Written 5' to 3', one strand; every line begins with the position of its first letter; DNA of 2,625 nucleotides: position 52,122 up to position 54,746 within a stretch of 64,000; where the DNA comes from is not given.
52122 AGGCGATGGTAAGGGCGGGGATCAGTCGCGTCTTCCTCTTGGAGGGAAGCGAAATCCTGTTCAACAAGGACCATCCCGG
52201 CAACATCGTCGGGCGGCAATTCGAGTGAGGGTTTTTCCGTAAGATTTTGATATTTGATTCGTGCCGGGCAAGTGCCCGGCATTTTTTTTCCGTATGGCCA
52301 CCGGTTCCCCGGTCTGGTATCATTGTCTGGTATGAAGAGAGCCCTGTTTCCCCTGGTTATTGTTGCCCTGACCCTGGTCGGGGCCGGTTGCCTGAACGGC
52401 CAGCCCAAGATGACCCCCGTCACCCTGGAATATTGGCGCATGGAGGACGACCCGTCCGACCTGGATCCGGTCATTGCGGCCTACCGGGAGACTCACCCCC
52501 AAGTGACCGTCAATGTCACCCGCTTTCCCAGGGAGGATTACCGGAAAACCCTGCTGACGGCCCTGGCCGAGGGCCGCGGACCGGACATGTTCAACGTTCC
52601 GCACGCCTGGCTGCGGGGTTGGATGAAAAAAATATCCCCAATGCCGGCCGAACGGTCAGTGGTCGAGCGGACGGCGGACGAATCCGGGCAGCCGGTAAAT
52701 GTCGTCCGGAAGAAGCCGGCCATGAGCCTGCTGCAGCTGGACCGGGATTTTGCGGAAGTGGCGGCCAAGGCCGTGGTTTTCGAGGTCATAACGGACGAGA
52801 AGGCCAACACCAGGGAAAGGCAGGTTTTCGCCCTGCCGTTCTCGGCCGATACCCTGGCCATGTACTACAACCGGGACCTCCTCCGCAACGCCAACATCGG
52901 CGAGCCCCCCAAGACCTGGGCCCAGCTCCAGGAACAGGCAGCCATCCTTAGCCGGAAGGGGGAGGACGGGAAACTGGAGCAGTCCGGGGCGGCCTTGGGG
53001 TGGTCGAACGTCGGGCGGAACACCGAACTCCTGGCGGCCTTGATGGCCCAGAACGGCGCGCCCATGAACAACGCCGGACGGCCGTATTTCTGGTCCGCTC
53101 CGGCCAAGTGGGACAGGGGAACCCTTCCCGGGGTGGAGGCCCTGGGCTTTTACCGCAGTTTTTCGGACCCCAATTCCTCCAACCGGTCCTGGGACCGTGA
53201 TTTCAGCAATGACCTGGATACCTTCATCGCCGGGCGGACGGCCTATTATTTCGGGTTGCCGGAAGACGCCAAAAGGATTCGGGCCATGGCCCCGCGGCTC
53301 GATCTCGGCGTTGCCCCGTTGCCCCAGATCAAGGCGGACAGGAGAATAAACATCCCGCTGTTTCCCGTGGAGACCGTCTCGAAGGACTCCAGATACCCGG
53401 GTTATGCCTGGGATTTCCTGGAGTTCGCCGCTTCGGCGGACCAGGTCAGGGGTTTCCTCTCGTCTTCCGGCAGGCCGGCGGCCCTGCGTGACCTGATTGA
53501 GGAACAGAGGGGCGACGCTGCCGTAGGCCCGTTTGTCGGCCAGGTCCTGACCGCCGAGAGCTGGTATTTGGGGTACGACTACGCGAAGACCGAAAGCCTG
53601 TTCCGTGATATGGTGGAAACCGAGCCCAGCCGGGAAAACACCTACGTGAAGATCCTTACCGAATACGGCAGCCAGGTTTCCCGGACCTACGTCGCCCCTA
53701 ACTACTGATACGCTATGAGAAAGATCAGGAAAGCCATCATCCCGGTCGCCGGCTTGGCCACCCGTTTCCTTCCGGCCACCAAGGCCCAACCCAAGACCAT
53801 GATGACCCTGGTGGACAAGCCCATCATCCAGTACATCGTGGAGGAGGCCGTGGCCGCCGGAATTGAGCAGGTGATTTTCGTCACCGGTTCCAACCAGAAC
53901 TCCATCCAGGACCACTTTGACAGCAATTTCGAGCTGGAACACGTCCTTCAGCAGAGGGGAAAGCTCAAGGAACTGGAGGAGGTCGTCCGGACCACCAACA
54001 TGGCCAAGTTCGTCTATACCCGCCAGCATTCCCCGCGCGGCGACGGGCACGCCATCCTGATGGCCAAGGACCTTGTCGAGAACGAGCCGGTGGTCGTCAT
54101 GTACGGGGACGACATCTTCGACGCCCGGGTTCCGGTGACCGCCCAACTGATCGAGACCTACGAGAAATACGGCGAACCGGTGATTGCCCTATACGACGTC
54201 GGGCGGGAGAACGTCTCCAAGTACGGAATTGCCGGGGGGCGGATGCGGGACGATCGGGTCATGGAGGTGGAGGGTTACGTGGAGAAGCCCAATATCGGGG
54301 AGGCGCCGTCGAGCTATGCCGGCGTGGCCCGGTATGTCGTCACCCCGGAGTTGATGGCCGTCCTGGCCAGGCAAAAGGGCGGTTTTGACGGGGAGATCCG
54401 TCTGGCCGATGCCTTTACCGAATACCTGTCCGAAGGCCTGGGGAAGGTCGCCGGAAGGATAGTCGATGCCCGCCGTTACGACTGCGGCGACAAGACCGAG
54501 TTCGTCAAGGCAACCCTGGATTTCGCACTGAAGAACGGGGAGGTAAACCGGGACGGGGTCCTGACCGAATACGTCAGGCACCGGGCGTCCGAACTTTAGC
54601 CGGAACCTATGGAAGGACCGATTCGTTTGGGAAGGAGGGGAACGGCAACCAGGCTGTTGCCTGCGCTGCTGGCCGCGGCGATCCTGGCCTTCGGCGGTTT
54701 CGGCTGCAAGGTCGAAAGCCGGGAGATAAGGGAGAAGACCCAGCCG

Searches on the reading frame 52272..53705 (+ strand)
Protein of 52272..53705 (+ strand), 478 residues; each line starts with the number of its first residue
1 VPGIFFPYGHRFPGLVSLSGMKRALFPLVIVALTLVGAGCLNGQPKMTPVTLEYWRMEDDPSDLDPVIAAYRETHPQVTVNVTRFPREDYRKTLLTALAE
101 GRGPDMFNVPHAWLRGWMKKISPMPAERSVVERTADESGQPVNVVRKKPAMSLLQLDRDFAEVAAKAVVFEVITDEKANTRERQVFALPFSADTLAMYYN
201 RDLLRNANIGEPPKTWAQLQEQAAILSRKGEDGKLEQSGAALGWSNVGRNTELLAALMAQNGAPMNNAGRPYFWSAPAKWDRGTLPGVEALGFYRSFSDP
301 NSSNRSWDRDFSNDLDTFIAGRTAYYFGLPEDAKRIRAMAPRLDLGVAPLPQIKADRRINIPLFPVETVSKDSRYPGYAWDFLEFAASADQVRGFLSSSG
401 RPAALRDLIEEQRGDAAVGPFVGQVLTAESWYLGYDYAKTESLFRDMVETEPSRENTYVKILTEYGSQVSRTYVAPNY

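Call 40: search_protein_families(library=ncbifam, proteins=[window:52272-53705:+], max_evalue=0.01)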
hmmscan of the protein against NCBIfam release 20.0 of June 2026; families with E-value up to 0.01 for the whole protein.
window:52272-53705:+ (478 aa): 2 families
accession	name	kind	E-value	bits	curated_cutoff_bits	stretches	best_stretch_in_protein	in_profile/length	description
NF008211.0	PRK10974.1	equivalog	3.8e-07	29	411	1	172-245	125-195/439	sn-glycerol-3-phosphate ABC transporter substrate-binding protein UgpB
NF007011.0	PRK09474.1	equivalog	0.0034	16.3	291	0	177-231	121-170/396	maltose/maltodextrin ABC transporter substrate-binding protein MalE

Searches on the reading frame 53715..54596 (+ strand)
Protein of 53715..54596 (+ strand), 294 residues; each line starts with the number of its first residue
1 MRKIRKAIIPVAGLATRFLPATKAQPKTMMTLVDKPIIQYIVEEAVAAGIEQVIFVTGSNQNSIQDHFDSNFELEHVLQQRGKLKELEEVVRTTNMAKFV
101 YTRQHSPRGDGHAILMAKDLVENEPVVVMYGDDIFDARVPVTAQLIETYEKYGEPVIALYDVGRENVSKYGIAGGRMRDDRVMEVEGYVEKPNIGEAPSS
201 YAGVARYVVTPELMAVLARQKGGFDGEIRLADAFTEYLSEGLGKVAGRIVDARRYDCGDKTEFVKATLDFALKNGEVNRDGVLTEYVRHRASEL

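Call 7: search_protein_families(library=pfam, proteins=[window:53715-54596:+], max_evalue=0.01)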
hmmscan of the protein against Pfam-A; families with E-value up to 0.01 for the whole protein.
window:53715-54596:+ (294 aa): 2 families
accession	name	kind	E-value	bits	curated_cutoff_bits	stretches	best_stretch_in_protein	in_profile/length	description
PF00483.29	NTP_transferase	-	1.4e-21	77.6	21.2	1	6-267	1-239/245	Nucleotidyl transferase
PF12804.13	NTP_transf_3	-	8.5e-06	26.5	27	1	7-165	1-127/160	MobA-like NTP transferase domain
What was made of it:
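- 53715..54599 (+): galU-like UTP-glucose-1-phosphate uridylyltransferase. It is frequently the gene just upstream of the array-linked SBP. PF00483 match at 1.4e-21 (call 7).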
